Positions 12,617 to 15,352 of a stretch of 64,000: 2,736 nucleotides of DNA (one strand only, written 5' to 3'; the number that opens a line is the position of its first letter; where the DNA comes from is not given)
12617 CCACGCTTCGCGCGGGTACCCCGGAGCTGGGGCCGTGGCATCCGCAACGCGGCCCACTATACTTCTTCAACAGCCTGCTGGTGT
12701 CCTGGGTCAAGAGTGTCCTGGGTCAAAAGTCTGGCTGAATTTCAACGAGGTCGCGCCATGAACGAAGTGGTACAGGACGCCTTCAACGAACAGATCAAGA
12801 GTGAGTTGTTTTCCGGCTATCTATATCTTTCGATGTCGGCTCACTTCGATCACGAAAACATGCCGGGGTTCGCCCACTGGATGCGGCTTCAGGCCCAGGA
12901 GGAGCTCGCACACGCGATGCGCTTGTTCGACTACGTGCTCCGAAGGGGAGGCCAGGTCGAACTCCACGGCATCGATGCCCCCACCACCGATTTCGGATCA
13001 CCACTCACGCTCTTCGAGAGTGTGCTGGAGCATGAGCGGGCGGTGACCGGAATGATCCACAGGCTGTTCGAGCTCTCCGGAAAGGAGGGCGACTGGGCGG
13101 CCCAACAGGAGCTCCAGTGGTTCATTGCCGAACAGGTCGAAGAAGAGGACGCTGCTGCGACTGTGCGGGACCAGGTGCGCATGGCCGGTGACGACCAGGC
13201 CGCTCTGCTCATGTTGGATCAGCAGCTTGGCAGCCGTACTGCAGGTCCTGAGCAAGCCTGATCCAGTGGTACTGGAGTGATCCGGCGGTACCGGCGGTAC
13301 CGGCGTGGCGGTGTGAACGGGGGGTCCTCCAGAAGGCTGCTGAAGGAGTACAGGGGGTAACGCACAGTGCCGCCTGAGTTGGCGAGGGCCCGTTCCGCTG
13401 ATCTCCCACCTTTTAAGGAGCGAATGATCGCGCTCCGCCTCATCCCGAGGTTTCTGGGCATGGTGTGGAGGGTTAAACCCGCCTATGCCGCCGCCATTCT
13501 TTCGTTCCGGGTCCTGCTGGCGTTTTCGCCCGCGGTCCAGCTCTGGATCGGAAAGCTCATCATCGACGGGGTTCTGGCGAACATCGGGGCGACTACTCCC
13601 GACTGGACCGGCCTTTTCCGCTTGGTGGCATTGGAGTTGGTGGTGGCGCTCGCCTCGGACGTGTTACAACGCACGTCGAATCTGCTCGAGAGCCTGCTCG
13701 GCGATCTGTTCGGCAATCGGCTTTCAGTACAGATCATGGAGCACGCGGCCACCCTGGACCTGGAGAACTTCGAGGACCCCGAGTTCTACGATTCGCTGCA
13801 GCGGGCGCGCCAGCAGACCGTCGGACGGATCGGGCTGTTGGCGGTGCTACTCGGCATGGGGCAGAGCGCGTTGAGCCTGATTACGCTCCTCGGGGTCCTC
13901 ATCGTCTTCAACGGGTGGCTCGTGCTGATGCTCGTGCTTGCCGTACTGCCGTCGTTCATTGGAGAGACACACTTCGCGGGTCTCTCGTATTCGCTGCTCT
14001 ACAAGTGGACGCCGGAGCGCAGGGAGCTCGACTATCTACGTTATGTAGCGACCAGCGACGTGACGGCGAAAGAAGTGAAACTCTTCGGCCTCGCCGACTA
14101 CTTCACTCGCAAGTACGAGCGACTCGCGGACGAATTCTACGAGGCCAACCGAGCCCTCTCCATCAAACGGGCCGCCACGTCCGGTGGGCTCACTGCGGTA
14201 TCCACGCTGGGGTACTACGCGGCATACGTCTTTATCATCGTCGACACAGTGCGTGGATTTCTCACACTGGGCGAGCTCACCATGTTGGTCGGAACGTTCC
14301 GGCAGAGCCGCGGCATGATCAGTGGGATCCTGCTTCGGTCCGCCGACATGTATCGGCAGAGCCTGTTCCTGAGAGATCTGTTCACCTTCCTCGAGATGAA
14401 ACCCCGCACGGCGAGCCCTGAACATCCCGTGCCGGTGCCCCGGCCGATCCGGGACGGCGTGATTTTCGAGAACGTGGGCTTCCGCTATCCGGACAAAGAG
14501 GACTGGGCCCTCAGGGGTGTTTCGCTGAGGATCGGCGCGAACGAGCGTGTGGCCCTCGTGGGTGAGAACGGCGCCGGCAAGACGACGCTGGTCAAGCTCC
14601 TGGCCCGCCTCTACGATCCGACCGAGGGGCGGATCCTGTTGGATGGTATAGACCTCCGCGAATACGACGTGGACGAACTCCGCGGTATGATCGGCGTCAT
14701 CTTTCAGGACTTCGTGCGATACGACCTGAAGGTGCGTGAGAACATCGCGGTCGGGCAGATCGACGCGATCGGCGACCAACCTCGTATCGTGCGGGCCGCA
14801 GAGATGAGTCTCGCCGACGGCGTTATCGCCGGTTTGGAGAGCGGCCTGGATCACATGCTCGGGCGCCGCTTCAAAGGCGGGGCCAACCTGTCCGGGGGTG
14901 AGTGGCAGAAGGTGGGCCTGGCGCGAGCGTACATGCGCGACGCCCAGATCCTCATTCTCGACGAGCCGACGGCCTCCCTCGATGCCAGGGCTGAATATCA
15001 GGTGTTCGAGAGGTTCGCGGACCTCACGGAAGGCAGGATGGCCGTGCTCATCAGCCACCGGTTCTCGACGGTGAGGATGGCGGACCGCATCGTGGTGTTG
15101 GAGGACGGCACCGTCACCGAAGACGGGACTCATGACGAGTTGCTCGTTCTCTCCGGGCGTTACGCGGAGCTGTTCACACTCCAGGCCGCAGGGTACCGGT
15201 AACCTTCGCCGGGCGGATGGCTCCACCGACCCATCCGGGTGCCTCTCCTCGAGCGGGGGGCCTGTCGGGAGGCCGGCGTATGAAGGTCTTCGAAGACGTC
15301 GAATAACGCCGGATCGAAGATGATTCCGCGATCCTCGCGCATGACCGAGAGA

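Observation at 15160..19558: Four-gene module: lipoprotein / TPR / sensor-less sigma-54 activator / TPR-HD-GYP, apparently self-driven from the sigma-54 promoter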

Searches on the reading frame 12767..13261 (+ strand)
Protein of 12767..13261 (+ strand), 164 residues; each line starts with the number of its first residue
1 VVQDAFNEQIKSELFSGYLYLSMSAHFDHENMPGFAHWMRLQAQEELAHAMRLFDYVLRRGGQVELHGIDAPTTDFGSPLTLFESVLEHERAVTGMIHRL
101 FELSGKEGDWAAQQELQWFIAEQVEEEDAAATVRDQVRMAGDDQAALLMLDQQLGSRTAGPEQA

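Call 76: search_protein_families(library=pfam, proteins=[window:12767-13261:+], max_evalue=0.001)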
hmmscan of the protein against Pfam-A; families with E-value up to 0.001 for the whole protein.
window:12767-13261:+ (164 aa): 1 family
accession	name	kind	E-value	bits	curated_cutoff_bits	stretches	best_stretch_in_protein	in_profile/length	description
PF00210.30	Ferritin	-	1.9e-39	135.3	24.5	1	4-138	2-140/142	Ferritin-like domain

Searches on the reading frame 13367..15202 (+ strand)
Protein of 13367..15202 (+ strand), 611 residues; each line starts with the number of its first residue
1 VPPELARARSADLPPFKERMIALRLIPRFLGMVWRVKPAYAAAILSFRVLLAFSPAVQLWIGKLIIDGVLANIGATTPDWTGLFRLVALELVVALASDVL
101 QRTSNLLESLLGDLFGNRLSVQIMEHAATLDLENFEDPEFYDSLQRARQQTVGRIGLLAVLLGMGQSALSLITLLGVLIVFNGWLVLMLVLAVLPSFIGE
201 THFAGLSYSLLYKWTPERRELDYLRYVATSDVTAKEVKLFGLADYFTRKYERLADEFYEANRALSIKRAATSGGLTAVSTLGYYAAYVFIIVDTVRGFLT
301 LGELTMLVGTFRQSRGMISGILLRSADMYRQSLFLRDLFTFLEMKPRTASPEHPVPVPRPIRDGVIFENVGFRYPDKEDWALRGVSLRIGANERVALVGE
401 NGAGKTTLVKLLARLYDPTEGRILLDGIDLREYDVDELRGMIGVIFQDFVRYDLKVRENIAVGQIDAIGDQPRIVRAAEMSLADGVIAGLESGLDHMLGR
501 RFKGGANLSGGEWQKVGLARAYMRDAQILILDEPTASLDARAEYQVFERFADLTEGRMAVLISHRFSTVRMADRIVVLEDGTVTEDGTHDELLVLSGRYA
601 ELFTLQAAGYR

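Call 76: search_protein_families(library=pfam, proteins=[window:13367-15202:+], max_evalue=0.001)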
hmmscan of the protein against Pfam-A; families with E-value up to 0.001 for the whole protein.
window:13367-15202:+ (611 aa): 3 families
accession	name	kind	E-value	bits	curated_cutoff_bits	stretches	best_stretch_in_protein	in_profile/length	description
PF00005.33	ABC_tran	-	2.2e-33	116.2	25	1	382-536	1-137/137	ABC transporter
PF13304.12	AAA_21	-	1.5e-07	32.2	27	0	396-428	3-28/304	AAA domain, putative AbiEii toxin, Type IV TA system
PF02463.25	SMC_N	-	0.00042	20.2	40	0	447-577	135-210/220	RecF/RecN/SMC N terminal domain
